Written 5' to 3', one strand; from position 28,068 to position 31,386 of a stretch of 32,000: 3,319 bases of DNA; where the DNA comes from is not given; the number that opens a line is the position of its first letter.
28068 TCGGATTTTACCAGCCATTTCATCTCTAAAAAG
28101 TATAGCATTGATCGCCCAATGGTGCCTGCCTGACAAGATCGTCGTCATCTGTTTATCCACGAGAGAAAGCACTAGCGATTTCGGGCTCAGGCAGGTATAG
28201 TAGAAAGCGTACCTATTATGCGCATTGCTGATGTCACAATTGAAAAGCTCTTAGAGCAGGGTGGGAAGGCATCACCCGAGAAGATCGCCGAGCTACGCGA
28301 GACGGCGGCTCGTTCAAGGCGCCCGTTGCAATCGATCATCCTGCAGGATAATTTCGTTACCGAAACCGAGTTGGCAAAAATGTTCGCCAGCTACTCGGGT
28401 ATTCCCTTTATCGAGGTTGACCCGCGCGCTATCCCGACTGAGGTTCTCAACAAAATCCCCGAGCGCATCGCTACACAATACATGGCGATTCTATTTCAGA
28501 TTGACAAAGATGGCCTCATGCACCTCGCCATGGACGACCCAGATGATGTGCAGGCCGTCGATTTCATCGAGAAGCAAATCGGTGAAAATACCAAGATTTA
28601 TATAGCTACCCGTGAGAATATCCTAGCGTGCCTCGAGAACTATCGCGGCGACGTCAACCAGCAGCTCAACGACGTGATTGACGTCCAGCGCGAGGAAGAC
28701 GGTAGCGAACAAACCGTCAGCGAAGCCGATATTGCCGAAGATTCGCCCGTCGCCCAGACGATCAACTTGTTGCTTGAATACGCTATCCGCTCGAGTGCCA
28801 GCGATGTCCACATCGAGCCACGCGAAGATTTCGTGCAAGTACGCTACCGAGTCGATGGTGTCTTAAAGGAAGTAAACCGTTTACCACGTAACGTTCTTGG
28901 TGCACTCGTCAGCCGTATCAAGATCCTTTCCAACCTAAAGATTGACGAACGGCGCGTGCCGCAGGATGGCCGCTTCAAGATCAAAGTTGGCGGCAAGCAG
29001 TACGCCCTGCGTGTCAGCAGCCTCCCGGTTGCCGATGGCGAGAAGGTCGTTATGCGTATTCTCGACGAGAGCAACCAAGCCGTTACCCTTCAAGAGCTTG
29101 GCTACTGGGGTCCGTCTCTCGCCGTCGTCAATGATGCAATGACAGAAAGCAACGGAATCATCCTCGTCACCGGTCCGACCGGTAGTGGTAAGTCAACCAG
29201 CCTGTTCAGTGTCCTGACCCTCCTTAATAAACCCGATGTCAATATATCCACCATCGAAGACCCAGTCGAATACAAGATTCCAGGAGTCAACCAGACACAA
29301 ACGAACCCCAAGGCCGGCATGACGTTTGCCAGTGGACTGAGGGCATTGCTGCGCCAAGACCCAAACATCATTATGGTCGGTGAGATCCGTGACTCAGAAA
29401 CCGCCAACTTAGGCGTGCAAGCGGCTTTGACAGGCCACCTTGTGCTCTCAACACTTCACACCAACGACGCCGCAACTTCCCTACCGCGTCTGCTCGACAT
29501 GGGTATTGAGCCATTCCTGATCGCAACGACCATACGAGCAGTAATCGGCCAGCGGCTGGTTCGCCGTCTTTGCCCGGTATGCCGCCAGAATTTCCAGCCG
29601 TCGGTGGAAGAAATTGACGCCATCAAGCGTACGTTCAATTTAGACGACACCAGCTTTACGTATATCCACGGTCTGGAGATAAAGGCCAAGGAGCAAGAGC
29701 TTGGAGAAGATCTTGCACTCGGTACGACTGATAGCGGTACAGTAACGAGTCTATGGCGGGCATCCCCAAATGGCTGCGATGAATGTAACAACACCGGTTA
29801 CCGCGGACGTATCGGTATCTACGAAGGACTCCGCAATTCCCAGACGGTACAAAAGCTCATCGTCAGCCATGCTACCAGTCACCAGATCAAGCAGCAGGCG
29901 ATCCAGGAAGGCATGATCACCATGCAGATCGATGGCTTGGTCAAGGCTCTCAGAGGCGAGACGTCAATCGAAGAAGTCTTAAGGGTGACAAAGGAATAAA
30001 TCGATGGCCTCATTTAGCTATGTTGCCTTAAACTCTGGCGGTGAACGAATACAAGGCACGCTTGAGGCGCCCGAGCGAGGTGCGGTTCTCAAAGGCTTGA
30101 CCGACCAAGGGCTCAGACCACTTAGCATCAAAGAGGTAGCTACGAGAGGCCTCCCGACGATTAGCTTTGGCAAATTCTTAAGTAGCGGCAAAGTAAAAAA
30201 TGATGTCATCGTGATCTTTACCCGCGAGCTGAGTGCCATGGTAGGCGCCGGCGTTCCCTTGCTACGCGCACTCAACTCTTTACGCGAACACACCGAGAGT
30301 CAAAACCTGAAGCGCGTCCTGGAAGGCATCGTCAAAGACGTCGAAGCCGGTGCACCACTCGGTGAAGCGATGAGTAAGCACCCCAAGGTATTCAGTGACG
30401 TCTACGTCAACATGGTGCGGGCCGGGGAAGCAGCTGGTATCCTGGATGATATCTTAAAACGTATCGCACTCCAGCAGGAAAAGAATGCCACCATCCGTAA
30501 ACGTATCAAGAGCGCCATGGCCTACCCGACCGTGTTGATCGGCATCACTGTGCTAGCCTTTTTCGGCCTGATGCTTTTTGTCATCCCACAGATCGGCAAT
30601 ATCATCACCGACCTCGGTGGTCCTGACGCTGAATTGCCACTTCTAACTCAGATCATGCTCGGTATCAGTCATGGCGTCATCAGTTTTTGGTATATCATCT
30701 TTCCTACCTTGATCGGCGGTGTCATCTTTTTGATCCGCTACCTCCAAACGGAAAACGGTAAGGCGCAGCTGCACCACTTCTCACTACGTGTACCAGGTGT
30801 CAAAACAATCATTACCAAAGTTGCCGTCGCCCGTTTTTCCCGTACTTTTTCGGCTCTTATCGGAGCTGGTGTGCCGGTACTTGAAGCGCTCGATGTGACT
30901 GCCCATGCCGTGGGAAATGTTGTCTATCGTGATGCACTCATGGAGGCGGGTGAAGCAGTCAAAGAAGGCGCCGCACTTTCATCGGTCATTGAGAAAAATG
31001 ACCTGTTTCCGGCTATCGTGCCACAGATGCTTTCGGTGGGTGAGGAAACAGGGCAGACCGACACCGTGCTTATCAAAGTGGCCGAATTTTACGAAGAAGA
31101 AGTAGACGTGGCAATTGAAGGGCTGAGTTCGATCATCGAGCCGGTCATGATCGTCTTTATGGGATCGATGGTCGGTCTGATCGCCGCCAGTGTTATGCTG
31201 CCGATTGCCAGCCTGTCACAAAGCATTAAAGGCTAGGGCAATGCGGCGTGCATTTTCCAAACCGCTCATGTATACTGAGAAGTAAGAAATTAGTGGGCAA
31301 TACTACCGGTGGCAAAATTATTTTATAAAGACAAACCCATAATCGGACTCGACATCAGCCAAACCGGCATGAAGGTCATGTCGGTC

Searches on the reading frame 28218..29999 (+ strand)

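Call 9: search_protein_families(library=pfam, proteins=[window:28218-29999:+], max_evalue=0.01)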
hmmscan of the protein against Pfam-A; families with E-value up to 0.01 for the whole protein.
window:28218-29999:+ (593 aa): 7 families
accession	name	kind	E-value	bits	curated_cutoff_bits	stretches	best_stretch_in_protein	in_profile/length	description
PF00437.27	T2SSE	-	1.3e-130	435.8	24.9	1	173-589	3-370/370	Type II/IV secretion system protein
PF05157.20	MshEN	-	1.7e-13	50.8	23.1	1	61-145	2-86/90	MshEN domain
PF13555.12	AAA_29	-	0.00026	21.1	27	1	307-336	17-46/61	P-loop containing region of AAA domain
PF25199.1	nSTAND_NTPase5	-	0.00072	19.8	34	1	308-349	37-79/145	Novel STAND NTPase 5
PF13401.12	AAA_22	-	0.0012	19.6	27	1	311-340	4-35/130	AAA domain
PF20720.3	nSTAND3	-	0.0037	17.4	27.2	0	308-347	13-52/155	Novel STAND NTPase 3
PF13191.12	AAA_16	-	0.0058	17.6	32.6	0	305-340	17-52/167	AAA ATPase domain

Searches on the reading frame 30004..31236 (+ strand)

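Call 9: search_protein_families(library=pfam, proteins=[window:30004-31236:+], max_evalue=0.01)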
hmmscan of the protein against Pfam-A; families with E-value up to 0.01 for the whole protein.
window:30004-31236:+ (410 aa): 1 family
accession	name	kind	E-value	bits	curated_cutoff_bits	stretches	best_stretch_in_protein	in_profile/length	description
PF00482.28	T2SSF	-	2.1e-58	196.1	25.2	2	72-195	1-125/125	Type II secretion system (T2SS), protein F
